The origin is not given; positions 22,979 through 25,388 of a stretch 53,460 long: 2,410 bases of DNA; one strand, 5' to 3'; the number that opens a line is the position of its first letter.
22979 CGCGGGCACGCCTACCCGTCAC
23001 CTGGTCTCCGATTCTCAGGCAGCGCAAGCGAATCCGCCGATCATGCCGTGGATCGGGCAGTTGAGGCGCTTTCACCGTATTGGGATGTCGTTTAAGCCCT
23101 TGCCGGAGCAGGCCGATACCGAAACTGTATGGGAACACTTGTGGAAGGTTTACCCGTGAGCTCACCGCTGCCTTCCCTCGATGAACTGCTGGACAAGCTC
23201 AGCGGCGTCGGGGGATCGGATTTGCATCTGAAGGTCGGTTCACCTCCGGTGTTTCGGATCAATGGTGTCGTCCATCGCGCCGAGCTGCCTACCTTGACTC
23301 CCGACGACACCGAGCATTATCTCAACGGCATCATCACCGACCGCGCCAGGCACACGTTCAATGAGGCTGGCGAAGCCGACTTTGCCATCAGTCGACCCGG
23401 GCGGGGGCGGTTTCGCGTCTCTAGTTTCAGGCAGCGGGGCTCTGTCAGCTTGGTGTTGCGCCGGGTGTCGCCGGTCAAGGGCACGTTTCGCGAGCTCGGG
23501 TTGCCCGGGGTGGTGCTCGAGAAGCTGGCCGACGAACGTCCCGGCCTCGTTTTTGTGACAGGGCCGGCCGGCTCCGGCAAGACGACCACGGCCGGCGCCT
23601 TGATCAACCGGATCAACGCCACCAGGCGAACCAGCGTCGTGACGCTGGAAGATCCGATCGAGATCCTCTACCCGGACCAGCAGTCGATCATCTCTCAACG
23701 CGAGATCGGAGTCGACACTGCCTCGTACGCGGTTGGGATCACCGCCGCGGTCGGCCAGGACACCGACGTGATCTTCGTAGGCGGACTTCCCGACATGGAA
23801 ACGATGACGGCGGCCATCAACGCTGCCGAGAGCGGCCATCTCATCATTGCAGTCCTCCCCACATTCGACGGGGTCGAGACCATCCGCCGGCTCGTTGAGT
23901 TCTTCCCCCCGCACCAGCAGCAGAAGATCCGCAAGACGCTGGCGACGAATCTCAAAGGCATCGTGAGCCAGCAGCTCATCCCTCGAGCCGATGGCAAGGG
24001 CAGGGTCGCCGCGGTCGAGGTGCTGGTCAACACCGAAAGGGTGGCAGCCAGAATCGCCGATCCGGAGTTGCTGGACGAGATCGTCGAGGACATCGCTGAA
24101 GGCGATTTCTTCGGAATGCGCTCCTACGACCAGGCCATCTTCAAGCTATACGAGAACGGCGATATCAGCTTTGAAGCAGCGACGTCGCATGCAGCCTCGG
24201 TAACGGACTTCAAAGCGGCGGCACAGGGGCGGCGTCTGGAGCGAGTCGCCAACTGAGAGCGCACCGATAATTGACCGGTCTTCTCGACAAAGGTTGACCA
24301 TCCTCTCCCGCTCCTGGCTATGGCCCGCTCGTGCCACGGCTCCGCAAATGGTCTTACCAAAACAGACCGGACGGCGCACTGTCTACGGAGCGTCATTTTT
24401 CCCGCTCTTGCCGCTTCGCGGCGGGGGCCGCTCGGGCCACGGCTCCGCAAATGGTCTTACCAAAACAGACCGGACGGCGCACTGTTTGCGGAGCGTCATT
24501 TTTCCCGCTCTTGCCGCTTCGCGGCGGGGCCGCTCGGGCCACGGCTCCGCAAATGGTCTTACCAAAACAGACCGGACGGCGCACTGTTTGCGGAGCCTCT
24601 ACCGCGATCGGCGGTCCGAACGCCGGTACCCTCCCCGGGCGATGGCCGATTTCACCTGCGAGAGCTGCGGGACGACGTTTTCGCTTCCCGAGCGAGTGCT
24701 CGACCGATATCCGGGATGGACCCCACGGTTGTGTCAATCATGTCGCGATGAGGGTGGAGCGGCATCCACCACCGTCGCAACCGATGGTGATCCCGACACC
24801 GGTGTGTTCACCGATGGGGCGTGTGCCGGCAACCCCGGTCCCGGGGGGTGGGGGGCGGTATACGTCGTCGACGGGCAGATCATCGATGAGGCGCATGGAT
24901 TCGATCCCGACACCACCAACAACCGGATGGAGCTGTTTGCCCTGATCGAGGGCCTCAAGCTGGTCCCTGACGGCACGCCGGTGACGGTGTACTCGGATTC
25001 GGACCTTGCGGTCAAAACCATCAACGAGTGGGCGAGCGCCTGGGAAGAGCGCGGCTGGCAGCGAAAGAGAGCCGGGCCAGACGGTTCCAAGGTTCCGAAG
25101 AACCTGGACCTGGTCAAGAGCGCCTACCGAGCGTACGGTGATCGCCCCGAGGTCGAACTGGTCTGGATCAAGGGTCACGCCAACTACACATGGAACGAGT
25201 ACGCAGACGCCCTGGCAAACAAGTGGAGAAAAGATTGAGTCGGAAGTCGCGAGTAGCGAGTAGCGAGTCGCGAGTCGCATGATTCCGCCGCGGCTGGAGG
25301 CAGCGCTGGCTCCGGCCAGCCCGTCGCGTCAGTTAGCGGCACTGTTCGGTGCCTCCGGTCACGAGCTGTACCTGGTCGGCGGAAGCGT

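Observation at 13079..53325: Dispersed ~100-nt hairpin-repeat family: six loci in 53 kb, each just after a stop codon and co-oriented with the upstream gene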

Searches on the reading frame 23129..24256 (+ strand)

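Call 13: search_protein_families(library=pfam, proteins=[window:23129-24256:+])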
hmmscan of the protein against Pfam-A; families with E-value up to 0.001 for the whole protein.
window:23129-24256:+ (375 aa): 6 families
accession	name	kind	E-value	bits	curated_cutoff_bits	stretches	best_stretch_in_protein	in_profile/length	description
PF00437.27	T2SSE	-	2.5e-29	102.5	24.9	1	94-296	93-290/370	Type II/IV secretion system protein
PF13191.12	AAA_16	-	5.8e-06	27.3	32.6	1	130-165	16-51/167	AAA ATPase domain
PF06414.18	Zeta_toxin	-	4.7e-05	23.4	22.3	1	134-190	12-67/199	Zeta toxin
PF13401.12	AAA_22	-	0.00058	20.6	27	0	137-171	4-37/130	AAA domain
PF25199.1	nSTAND_NTPase5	-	0.0006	20.1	34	0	131-183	34-86/145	Novel STAND NTPase 5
PF20720.3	nSTAND3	-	0.00088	19.4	27.2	0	137-178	16-56/155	Novel STAND NTPase 3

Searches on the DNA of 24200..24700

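Call 14: search_rna_families(source=window, start=24200, end=24700, threshold=evalue, max_evalue=10)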
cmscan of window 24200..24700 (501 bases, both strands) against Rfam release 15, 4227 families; matches with E-value up to 10: 2.
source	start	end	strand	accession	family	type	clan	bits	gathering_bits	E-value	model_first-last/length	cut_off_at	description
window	24304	24373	-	RF03115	KDPG-aldolase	Gene; sRNA;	-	15.2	54.6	3.3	1-88/88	no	KDPG-aldolase RNA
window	24444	24503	+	RF02398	sau-6072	Gene; sRNA;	-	14.2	50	4.8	1-53/53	no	Staphylococcus sRNA sau-6072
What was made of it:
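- On Any Rfam RNA family: A permissive scan of locus C gives only matches with E>3 (call 14).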

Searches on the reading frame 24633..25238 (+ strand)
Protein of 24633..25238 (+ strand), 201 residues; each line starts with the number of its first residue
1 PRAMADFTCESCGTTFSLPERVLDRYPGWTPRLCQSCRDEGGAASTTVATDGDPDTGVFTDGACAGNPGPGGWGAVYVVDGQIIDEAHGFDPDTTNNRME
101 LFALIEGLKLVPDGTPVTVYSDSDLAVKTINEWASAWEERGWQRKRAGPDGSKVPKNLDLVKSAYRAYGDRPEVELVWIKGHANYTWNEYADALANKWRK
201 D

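Call 13: search_protein_families(library=pfam, proteins=[window:24633-25238:+])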
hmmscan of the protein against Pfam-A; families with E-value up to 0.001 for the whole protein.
window:24633-25238:+ (201 aa): 2 families
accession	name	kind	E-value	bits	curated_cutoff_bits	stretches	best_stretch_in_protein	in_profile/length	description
PF00075.30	RNase_H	-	4.8e-29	101.8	25.8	1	56-197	4-138/141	RNase H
PF13456.12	RVT_3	-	0.00011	22.5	21.6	1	60-132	2-78/123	Reverse transcriptase-like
